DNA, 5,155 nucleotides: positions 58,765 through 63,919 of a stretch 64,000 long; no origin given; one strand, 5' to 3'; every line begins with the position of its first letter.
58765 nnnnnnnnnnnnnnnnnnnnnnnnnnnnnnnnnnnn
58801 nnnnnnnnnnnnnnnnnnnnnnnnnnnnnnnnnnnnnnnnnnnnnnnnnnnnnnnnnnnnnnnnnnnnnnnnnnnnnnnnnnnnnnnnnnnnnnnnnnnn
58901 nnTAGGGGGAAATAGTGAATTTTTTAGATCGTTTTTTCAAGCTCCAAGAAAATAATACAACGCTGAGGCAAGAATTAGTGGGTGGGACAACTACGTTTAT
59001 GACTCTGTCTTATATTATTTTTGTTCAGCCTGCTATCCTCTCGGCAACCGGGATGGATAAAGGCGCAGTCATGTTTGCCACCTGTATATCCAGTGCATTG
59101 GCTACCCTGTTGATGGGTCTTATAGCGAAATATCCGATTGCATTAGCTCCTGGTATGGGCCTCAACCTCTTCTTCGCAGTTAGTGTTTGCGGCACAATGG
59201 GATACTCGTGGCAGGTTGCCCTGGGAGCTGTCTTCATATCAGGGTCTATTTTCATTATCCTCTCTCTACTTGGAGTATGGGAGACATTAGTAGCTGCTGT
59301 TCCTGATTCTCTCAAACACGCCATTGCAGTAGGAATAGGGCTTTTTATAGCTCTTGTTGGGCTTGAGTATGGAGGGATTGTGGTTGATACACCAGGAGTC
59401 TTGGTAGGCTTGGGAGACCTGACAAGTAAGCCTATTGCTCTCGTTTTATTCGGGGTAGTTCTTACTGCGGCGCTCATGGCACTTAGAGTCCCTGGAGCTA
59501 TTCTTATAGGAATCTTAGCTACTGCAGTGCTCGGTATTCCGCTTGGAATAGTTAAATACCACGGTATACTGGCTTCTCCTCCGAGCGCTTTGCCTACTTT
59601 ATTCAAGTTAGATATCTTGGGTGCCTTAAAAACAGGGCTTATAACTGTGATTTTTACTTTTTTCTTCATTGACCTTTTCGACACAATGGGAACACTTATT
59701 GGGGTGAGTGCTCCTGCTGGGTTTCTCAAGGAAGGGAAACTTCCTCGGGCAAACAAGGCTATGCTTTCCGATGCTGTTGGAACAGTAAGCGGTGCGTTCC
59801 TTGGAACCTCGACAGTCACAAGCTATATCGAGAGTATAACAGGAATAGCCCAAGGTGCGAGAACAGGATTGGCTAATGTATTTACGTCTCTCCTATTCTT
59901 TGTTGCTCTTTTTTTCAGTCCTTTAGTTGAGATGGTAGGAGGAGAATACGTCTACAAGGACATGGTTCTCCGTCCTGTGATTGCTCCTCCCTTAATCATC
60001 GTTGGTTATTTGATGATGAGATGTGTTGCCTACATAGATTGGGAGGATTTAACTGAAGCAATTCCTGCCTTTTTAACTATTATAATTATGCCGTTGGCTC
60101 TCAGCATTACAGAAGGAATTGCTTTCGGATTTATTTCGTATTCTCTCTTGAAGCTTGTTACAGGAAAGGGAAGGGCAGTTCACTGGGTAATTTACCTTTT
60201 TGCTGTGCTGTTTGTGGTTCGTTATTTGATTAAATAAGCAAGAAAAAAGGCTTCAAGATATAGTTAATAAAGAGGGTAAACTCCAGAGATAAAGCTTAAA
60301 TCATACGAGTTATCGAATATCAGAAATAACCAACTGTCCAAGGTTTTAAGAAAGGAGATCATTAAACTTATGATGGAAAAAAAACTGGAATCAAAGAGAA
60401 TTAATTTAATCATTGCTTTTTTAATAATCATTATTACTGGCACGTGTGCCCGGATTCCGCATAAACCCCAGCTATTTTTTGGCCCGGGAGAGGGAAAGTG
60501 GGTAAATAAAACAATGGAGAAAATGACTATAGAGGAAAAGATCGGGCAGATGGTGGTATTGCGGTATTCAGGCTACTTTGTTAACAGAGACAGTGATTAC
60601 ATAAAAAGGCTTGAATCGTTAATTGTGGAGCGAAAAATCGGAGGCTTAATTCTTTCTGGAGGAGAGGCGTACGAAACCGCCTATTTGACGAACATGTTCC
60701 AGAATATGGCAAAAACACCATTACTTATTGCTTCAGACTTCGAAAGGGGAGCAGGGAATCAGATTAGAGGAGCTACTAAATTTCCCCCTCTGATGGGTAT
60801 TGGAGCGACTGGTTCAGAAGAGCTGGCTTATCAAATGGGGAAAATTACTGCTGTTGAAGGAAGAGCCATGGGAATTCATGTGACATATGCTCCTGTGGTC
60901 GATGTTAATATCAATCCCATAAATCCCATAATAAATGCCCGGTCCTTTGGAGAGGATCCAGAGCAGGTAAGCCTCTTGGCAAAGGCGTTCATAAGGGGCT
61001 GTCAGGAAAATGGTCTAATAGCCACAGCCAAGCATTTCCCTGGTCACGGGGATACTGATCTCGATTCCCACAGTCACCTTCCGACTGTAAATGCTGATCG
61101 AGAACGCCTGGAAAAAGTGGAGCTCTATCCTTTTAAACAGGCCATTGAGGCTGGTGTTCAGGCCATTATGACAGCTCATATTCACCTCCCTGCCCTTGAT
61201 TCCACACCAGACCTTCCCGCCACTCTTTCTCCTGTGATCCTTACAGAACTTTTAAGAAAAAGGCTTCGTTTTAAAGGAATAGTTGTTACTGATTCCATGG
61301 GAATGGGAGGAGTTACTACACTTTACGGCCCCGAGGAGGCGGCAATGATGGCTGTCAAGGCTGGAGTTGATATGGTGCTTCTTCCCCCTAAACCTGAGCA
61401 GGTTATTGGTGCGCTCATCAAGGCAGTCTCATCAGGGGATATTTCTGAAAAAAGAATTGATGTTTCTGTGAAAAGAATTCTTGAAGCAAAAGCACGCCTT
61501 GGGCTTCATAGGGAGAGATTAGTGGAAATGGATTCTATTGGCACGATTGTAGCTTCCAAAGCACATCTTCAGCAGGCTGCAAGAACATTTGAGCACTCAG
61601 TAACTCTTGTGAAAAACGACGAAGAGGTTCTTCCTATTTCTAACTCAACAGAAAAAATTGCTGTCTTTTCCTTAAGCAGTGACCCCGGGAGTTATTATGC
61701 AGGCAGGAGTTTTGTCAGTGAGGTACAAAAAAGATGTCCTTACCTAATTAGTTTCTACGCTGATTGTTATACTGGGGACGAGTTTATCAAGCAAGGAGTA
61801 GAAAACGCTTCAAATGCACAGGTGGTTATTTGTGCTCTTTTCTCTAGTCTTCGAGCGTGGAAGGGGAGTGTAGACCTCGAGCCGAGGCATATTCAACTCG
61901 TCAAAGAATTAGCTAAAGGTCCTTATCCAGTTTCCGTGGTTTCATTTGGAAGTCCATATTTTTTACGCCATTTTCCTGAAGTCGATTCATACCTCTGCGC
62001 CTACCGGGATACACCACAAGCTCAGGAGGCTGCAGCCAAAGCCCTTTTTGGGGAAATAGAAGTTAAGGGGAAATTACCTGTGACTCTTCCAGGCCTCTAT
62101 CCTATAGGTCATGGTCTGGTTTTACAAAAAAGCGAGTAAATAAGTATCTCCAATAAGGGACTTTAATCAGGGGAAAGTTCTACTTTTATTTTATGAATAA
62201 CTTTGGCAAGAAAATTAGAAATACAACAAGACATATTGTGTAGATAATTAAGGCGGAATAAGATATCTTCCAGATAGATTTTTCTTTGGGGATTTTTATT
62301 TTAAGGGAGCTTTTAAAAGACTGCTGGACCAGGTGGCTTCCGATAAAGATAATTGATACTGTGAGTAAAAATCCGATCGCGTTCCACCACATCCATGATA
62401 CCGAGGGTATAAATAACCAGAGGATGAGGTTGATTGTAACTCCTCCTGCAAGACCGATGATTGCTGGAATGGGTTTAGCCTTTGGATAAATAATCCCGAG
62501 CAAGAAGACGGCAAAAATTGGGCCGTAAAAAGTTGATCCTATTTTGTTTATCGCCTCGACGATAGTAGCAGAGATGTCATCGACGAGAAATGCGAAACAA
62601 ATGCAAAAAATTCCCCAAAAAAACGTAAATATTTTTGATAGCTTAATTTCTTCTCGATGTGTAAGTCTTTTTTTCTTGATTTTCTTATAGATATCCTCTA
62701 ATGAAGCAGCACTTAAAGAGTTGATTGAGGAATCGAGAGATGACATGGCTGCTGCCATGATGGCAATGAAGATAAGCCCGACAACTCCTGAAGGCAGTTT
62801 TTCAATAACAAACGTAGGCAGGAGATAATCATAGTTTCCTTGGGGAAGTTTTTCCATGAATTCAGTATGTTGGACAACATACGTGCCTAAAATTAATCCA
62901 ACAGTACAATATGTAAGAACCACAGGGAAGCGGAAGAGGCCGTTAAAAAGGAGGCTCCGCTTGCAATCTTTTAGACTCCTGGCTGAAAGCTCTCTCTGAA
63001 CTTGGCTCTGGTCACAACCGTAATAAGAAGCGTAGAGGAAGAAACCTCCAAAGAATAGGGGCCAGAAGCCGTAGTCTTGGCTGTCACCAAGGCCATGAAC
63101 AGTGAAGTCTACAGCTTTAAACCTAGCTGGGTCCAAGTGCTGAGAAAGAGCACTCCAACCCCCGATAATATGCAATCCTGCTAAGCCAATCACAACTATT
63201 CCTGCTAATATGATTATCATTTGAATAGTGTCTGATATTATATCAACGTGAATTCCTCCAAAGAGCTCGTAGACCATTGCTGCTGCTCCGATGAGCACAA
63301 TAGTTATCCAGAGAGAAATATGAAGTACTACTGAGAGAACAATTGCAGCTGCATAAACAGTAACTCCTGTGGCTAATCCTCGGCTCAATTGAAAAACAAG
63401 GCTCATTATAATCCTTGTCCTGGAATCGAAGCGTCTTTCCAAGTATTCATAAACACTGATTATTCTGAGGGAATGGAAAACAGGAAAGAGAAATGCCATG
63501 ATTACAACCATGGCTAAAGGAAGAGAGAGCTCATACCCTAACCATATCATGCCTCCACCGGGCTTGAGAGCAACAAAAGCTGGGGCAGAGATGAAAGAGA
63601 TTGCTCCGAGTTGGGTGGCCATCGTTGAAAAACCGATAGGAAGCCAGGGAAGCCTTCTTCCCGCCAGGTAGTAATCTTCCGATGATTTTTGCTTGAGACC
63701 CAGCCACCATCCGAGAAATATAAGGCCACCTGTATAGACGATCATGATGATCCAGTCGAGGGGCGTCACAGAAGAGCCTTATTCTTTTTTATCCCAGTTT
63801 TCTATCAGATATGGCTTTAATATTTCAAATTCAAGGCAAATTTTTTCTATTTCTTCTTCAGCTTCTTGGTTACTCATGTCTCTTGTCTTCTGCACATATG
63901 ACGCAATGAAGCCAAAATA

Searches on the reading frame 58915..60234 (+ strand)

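Call 96: search_protein_families(library=pfam, proteins=[window:58915-60234:+], max_evalue=0.00001)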
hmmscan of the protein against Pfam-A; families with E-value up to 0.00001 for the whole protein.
window:58915-60234:+ (440 aa): 1 family
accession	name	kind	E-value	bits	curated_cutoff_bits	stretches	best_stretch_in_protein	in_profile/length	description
PF00860.26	Xan_ur_permease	-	3.3e-37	128.6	27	1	18-402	1-387/389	Permease family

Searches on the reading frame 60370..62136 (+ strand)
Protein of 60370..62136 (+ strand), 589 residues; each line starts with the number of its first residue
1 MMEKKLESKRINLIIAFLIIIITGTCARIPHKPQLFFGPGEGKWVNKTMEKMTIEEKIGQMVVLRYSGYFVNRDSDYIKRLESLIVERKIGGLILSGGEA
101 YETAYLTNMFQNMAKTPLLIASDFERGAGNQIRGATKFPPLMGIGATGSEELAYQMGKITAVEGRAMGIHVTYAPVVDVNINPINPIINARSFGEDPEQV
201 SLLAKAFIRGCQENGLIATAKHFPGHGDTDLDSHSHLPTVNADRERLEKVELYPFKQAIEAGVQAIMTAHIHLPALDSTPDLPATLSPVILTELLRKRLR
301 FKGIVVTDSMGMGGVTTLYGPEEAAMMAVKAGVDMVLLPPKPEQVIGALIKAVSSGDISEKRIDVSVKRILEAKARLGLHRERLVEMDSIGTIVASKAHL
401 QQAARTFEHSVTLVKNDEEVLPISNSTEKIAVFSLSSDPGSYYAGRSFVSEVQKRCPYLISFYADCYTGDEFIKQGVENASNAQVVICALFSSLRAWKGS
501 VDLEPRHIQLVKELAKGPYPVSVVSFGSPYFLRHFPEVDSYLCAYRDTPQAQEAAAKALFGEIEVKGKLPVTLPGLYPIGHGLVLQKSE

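Call 96: search_protein_families(library=pfam, proteins=[window:60370-62136:+], max_evalue=0.00001)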
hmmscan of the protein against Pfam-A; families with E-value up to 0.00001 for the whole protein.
window:60370-62136:+ (589 aa): 2 families
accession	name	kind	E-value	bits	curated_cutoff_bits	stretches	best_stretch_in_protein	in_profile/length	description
PF00933.27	Glyco_hydro_3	-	2e-95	320.3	27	1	53-372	1-315/316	Glycosyl hydrolase family 3 N terminal domain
PF01915.27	Glyco_hydro_3_C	-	3.6e-15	56.9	31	1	411-574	1-170/200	Glycosyl hydrolase family 3 C-terminal domain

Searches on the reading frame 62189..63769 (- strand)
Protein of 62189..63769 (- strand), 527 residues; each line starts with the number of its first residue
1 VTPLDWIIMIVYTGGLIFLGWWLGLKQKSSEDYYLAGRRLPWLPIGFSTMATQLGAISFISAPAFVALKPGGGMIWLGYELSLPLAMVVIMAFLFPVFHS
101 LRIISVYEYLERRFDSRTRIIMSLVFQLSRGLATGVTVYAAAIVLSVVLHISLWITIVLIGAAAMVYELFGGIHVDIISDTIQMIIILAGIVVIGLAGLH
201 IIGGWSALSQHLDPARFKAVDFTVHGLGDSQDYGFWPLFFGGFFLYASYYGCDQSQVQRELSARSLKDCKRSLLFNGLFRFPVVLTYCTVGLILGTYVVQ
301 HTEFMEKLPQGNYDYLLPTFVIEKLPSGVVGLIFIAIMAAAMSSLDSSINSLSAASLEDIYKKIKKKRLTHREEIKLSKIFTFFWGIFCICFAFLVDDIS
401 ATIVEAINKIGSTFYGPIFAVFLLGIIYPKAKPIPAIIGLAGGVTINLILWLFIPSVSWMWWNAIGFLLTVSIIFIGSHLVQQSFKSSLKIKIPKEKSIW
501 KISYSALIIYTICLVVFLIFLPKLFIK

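Call 96: search_protein_families(library=pfam, proteins=[window:62189-63769:-], max_evalue=0.00001)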
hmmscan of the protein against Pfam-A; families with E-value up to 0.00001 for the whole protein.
window:62189-63769:- (527 aa): 1 family
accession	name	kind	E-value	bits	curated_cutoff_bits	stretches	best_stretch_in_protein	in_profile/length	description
PF00474.23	SSF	-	6.8e-44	150.8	22.8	1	33-441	1-404/406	Sodium:solute symporter family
